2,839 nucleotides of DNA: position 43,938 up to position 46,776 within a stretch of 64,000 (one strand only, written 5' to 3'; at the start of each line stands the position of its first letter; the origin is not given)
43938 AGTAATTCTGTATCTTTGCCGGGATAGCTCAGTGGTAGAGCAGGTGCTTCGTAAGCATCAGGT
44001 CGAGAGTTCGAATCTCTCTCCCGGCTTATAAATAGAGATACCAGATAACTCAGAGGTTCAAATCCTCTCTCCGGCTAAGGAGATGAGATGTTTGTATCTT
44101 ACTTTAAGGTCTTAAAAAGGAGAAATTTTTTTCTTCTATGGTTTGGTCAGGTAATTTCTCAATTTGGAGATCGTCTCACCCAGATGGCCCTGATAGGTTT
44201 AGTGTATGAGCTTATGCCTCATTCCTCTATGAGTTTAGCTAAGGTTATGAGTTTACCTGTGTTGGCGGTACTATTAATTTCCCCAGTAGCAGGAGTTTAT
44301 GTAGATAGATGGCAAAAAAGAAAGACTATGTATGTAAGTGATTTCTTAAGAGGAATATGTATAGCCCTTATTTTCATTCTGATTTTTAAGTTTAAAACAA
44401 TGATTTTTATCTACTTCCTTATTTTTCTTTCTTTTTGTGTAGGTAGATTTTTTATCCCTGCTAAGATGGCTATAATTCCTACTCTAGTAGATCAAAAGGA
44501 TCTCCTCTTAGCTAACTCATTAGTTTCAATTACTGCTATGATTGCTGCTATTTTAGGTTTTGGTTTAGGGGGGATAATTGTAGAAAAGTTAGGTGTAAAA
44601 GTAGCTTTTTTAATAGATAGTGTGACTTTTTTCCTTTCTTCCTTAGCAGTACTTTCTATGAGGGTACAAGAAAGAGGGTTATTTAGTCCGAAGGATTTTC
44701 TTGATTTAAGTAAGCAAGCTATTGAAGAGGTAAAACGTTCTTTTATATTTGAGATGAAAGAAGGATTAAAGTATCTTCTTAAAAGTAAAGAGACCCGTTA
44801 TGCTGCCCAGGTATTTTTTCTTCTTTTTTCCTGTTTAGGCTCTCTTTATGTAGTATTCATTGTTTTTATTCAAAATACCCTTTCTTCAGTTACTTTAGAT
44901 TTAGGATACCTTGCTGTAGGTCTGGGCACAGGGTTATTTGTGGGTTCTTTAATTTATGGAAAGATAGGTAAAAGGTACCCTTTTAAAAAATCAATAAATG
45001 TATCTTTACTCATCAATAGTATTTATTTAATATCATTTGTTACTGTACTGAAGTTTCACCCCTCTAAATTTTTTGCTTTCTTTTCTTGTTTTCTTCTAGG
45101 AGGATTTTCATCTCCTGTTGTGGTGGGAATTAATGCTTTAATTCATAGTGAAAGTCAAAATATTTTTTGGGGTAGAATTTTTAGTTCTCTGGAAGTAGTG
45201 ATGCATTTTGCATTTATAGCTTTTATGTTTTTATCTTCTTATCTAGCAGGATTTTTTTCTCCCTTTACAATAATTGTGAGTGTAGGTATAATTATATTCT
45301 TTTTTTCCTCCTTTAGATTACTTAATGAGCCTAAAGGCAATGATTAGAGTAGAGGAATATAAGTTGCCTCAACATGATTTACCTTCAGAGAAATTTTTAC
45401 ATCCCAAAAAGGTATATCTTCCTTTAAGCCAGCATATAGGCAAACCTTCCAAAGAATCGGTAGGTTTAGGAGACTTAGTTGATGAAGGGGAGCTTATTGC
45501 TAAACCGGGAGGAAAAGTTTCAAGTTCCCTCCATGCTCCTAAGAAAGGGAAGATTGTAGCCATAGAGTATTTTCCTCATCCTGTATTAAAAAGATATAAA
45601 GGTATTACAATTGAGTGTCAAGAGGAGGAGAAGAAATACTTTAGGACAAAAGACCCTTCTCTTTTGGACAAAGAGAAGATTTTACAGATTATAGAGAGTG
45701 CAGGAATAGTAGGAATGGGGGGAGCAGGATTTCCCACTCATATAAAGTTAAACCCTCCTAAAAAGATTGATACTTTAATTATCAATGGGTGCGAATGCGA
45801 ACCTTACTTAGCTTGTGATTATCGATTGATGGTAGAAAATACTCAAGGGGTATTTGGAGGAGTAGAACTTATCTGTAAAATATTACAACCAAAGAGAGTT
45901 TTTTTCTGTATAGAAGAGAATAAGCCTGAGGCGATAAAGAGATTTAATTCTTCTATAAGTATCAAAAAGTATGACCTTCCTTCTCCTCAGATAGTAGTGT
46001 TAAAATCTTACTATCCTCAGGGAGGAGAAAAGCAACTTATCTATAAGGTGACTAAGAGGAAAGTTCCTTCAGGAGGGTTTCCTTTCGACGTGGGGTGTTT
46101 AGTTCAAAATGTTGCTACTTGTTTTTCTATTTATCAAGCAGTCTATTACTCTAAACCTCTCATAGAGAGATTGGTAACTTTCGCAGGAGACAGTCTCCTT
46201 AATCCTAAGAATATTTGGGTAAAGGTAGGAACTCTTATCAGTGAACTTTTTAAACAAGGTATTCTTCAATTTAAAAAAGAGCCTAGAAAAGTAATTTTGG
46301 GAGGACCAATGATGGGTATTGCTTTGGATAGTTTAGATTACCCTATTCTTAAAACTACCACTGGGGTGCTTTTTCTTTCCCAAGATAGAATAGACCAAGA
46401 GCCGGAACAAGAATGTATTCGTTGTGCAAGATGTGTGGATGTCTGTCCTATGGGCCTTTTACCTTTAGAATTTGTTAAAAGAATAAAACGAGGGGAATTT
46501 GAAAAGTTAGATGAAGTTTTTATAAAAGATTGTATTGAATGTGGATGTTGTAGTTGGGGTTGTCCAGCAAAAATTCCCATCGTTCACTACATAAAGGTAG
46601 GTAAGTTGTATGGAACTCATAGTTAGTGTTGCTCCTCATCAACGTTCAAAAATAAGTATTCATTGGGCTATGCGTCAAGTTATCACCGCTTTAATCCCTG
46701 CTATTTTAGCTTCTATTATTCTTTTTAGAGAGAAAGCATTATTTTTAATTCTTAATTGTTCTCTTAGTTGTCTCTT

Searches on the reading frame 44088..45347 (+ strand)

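Call 14: search_protein_families(library=pfam, proteins=[window:44088-45347:+], max_evalue=0.001)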
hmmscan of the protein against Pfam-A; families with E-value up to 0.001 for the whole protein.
window:44088-45347:+ (419 aa): 2 families
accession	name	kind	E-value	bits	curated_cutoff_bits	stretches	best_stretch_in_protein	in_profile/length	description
PF07690.21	MFS_1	-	2.6e-32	112.6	33.4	2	17-354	1-321/347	Major Facilitator Superfamily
PF05977.19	MFS_3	-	1.8e-20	73.3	27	1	6-340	4-320/524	Transmembrane secretion effector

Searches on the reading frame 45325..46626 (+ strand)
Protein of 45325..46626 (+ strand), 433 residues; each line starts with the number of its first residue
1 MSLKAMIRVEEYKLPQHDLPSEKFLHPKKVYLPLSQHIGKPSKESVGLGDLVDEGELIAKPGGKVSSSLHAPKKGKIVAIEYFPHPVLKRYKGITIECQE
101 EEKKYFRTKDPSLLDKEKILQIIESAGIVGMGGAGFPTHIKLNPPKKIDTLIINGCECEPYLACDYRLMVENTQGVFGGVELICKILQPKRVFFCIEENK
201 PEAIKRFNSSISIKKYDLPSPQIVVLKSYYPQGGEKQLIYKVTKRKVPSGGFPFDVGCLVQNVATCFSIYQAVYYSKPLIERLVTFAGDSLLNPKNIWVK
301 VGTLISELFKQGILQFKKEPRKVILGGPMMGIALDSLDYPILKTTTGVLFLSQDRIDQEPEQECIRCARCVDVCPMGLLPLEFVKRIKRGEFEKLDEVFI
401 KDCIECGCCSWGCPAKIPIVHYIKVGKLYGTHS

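Call 14: search_protein_families(library=pfam, proteins=[window:45325-46626:+], max_evalue=0.001)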
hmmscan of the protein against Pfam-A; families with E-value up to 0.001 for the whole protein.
window:45325-46626:+ (433 aa): 9 families
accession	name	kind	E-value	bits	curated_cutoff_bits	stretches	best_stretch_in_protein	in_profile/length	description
PF01512.22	Complex1_51K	-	2e-48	164.5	31.2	1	123-270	1-149/150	Nuo51 FMN-binding domain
PF13375.12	RnfC_N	-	1.1e-17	64.3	25.6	1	7-100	7-100/101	RnfC Barrel sandwich hybrid domain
PF13183.11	Fer4_8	-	2.3e-07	31.7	27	1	363-417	4-68/68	4Fe-4S dicluster domain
PF12838.12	Fer4_7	-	2.4e-07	31.5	27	1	364-417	2-52/52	4Fe-4S dicluster domain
PF13237.11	Fer4_10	-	8.7e-07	29.2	25.5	1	361-414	6-53/53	4Fe-4S dicluster domain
PF13187.11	Fer4_9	-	1e-06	29.1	27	1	363-416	1-50/52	4Fe-4S dicluster domain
PF13746.11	Fer4_18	-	1.2e-05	25.9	27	0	353-377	50-74/114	4Fe-4S dicluster domain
PF13534.11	Fer4_17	-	4.7e-05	24.3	22.2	1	363-417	1-60/61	4Fe-4S dicluster domain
PF12797.12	Fer4_2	-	7.9e-05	22.8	24.5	0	363-375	9-21/22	4Fe-4S binding domain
